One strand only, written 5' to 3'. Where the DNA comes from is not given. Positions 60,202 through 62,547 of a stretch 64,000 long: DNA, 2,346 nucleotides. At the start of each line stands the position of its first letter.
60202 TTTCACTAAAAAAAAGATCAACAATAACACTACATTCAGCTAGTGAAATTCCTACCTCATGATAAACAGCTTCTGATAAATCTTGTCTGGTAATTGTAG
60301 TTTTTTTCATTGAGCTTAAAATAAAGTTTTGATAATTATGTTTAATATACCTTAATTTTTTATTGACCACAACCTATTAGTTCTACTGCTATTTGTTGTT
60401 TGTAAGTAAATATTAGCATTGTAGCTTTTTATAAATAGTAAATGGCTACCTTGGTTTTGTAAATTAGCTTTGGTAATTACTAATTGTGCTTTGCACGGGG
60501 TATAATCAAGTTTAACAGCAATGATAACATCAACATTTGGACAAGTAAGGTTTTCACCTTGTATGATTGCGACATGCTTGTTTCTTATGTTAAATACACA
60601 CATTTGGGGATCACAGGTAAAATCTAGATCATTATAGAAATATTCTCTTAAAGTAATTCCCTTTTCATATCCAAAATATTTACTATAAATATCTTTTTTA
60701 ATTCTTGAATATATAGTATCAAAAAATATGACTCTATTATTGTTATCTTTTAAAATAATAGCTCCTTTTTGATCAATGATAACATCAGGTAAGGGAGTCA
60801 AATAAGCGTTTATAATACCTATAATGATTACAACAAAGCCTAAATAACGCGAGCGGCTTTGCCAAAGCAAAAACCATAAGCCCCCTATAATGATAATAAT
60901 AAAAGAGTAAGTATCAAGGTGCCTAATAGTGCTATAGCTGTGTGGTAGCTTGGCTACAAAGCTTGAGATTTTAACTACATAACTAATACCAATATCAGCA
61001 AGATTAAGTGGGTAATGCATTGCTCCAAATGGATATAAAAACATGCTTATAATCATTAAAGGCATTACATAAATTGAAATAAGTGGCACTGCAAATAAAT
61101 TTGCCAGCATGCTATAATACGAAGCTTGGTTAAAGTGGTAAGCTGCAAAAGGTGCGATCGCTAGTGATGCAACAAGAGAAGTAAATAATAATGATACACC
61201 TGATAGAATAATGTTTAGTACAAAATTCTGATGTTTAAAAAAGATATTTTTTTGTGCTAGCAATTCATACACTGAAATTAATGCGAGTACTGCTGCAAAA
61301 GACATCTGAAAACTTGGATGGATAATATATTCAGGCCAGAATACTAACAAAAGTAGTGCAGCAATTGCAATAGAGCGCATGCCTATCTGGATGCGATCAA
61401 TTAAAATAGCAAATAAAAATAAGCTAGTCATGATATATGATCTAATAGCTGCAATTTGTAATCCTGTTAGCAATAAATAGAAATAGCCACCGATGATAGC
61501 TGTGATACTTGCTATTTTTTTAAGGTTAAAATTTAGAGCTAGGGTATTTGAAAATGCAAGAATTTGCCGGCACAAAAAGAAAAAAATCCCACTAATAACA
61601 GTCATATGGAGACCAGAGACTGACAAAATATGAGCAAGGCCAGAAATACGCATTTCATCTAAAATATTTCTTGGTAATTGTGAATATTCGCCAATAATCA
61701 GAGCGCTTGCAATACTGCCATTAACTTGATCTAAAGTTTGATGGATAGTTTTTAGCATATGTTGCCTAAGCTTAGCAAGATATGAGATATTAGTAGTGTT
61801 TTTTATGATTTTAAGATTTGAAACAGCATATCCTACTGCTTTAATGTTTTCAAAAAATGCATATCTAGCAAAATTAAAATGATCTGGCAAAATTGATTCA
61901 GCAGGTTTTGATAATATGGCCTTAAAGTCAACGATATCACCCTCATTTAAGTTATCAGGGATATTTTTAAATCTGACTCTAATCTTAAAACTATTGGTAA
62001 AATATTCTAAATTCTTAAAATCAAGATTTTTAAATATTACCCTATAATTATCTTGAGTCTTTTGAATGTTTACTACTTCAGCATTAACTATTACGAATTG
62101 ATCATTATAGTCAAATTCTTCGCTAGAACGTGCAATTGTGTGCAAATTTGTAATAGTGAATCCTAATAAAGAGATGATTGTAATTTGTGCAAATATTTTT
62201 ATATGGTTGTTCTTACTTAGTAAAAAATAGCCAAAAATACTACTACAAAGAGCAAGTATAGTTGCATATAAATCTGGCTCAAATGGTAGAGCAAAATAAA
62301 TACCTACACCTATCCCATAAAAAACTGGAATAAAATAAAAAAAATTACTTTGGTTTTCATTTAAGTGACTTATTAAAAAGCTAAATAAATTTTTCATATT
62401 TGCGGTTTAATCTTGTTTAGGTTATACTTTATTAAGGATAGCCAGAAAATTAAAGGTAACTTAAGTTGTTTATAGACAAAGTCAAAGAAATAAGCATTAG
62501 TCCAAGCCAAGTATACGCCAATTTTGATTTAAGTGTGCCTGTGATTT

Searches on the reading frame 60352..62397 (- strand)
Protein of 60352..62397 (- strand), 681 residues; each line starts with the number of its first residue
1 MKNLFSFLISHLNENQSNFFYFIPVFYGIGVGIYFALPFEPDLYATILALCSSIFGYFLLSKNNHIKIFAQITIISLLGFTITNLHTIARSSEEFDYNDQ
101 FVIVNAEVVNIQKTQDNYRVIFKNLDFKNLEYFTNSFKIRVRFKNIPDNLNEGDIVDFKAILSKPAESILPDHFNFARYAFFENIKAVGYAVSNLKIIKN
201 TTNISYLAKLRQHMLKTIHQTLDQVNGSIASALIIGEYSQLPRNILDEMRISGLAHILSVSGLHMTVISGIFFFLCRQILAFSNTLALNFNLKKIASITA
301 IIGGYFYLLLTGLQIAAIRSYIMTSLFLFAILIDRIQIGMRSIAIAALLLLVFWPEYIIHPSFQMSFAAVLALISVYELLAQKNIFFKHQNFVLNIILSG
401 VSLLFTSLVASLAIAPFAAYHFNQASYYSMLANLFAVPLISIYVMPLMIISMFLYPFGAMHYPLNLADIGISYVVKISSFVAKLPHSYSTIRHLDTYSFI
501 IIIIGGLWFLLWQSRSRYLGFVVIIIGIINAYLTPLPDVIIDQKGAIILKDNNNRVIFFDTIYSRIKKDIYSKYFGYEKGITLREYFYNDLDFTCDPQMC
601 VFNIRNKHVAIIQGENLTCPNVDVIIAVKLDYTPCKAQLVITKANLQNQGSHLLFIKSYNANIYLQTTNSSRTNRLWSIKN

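Call 34: search_protein_families(library=pfam, proteins=[window:60352-62397:-], max_evalue=0.001)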
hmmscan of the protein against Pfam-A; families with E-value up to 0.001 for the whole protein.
window:60352-62397:- (681 aa): 2 families
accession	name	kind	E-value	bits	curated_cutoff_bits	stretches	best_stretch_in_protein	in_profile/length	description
PF03772.21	Competence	-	4.7e-56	190.6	23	1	233-515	1-269/270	Competence protein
PF13567.11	DUF4131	-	1.6e-12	47.8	31.6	1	44-193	7-161/165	Domain of unknown function (DUF4131)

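Call 78: find_encoding_contigs(protein=window:60352-62397:-, flank=10000, max_places=2)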
Protein window:60352-62397:- (681 aa): 4 contigs read that carry it; 2 places shown.
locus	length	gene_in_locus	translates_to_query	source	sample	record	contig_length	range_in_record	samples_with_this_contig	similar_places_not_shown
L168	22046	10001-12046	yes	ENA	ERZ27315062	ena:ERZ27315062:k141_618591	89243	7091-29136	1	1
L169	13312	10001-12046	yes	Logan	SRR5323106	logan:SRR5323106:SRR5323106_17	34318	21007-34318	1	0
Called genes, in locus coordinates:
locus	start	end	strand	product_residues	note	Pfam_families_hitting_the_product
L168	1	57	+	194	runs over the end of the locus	PF01725:Ham1p_like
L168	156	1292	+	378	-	PF04055:Radical_SAM, PF06969:HemN_C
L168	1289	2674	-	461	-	PF08245:Mur_ligase_M, PF02875:Mur_ligase_C (weak)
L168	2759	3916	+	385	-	PF07690:MFS_1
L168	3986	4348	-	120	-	-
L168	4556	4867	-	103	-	PF05164:ZapA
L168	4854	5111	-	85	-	-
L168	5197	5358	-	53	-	PF07896:DUF1674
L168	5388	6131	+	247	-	PF20260:PUA_4, PF04452:Methyltrans_RNA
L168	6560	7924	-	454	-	PF00005:ABC_tran (faint), PF01926:MMR_HSR1, PF02421:FeoB_N, PF04548:AIG1 (weak), PF00009:GTP_EFTU, PF01926:MMR_HSR1, PF02421:FeoB_N, PF14714:KH_dom-like, +6 more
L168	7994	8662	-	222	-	PF10858:DUF2659, PF09976:TPR_21 (faint)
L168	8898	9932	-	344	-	-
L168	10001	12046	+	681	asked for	PF13567:DUF4131, PF03772:Competence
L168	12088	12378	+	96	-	PF18291:HU-HIG (weak), PF00216:Bac_DNA_binding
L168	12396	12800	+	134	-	PF00376:MerR, PF13411:MerR_1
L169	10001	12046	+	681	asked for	PF13567:DUF4131, PF03772:Competence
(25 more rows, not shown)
